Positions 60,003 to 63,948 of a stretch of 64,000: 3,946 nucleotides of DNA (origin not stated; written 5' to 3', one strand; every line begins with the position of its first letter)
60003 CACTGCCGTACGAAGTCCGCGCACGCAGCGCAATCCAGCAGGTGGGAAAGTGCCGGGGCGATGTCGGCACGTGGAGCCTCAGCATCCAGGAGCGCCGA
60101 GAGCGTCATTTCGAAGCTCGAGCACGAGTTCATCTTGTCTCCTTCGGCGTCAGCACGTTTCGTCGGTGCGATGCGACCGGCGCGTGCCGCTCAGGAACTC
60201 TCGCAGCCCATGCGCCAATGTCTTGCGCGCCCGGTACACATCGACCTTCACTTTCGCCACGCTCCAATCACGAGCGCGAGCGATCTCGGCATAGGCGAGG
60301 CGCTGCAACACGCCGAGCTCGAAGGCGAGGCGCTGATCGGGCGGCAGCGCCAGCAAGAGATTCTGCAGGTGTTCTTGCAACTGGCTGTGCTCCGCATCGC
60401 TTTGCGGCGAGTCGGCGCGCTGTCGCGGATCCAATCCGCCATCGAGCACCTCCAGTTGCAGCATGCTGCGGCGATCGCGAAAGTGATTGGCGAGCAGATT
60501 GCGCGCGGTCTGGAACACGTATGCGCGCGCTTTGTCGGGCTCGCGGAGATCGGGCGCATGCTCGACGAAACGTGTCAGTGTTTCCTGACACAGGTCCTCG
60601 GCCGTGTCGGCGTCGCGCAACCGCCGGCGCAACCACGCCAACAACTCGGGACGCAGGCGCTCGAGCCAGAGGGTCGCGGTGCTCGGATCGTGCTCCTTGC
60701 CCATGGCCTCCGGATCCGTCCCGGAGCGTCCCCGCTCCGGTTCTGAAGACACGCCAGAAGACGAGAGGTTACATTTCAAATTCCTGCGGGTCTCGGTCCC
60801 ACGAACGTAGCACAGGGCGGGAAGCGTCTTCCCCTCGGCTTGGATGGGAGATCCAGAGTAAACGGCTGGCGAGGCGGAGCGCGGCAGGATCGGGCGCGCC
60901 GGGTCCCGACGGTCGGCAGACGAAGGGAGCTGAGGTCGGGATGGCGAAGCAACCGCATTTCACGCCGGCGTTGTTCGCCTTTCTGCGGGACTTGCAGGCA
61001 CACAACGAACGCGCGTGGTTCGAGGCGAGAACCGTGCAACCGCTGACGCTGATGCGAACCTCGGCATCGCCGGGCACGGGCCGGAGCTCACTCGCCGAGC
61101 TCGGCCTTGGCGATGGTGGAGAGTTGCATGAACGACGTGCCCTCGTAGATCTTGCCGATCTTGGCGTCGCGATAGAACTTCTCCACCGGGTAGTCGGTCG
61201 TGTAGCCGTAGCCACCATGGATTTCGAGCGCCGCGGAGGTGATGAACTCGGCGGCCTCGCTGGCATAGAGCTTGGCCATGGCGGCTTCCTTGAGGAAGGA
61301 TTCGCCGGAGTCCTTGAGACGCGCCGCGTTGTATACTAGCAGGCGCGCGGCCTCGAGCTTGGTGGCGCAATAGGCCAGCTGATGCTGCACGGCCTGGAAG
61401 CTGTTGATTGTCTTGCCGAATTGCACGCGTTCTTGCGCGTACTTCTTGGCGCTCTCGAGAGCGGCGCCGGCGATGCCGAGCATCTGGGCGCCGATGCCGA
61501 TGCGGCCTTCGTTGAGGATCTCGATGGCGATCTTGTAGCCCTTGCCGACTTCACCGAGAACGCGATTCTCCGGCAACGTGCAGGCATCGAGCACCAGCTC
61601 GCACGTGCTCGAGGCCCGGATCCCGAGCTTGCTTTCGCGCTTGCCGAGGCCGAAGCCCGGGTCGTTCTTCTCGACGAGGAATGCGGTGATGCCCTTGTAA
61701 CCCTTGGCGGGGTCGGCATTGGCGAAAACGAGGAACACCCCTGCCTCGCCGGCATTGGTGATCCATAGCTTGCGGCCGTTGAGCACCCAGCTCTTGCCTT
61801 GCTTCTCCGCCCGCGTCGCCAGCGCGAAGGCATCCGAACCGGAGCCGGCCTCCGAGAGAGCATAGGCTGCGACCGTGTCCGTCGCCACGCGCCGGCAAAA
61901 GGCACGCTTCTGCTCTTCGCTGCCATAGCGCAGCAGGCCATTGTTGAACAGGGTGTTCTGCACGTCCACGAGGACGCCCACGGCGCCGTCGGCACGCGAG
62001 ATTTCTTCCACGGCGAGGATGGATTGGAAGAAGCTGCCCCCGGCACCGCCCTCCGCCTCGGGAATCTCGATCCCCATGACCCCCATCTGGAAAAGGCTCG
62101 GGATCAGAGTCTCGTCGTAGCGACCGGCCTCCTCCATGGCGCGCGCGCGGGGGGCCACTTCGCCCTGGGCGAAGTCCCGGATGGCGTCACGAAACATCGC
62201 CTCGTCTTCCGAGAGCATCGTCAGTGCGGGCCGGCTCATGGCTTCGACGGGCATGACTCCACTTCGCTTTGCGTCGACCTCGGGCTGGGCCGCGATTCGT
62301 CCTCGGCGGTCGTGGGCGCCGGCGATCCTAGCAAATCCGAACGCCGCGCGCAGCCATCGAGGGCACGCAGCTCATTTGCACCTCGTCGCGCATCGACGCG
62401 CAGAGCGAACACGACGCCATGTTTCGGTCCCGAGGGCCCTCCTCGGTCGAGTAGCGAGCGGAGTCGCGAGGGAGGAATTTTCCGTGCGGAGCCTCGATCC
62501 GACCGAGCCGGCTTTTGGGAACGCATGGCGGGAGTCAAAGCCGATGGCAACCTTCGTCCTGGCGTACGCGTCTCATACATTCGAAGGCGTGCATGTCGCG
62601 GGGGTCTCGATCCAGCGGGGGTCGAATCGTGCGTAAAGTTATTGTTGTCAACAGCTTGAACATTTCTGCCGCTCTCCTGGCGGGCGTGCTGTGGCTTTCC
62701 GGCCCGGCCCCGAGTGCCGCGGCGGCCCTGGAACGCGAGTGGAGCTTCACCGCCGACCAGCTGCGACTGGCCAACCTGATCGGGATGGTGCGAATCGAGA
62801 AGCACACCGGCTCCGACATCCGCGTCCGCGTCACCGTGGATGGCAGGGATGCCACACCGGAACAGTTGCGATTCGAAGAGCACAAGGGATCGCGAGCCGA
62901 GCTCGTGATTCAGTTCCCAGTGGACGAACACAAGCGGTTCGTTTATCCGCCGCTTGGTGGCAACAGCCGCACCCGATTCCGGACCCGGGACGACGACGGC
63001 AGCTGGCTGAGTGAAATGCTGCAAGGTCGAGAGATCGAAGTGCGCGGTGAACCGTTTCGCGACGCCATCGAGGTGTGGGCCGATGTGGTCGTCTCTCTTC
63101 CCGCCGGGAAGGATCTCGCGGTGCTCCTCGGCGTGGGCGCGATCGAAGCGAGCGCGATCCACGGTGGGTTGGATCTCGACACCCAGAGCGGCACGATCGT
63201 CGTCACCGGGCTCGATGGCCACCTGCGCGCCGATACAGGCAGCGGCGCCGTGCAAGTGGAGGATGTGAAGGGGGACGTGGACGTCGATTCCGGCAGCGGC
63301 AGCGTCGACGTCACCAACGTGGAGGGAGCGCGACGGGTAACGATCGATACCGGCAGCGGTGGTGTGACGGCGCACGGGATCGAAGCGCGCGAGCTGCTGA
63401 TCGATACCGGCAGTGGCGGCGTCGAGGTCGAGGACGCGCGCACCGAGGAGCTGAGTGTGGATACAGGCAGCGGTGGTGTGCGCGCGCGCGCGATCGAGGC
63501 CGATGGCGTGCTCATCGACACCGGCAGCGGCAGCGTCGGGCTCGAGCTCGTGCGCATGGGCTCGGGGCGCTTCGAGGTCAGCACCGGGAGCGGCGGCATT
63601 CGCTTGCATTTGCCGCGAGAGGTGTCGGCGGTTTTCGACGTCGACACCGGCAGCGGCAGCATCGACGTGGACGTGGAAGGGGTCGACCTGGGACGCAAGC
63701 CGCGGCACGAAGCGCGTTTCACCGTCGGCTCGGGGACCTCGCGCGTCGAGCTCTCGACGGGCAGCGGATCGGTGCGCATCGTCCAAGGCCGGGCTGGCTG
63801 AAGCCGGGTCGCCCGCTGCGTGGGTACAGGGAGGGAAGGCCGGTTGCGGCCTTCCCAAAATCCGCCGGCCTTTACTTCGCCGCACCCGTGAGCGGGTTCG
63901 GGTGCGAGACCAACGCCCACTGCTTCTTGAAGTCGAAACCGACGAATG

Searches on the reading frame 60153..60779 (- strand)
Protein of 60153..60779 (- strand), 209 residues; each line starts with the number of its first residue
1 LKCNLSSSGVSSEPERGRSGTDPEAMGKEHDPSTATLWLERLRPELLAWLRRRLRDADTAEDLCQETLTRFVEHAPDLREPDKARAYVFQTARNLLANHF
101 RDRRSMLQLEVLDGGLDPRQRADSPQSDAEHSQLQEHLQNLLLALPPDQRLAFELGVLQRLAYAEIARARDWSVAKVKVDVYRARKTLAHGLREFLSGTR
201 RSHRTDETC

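Call 79: search_protein_families(library=pfam, proteins=[window:60153-60779:-], max_evalue=0.00001)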
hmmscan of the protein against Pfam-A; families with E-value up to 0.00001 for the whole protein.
window:60153-60779:- (209 aa): 2 families
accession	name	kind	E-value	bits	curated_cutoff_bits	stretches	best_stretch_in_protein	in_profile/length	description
PF04542.20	Sigma70_r2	-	1.9e-14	53.7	24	1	40-104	3-69/71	Sigma-70 region 2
PF08281.18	Sigma70_r4_2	-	2.5e-11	43.5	25.7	1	138-188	4-54/54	Sigma-70, region 4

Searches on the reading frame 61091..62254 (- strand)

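Call 79: search_protein_families(library=pfam, proteins=[window:61091-62254:-], max_evalue=0.00001)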
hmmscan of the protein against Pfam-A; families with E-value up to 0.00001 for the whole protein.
window:61091-62254:- (388 aa): 4 families
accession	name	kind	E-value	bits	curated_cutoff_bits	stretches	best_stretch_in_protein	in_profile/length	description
PF00441.29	Acyl-CoA_dh_1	-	8.8e-50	169.2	22.4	1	237-385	1-149/150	Acyl-CoA dehydrogenase, C-terminal domain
PF02771.21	Acyl-CoA_dh_N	-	1.6e-31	109.4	22.9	1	15-125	1-111/113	Acyl-CoA dehydrogenase, N-terminal domain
PF08028.16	Acyl-CoA_dh_2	-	1.1e-26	94.1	22.7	1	252-374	1-133/134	Acyl-CoA dehydrogenase, C-terminal domain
PF02770.24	Acyl-CoA_dh_M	-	7.1e-25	87.5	33.3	1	130-225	1-97/97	Acyl-CoA dehydrogenase, middle domain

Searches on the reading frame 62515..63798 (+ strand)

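Call 79: search_protein_families(library=pfam, proteins=[window:62515-63798:+], max_evalue=0.00001)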
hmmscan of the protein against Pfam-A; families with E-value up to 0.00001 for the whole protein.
window:62515-63798:+ (428 aa): 1 family
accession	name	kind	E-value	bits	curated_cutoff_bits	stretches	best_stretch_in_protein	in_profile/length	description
PF13349.12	DUF4097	-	9.5e-19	68.2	22.9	1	252-422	77-246/247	Toastrack DUF4097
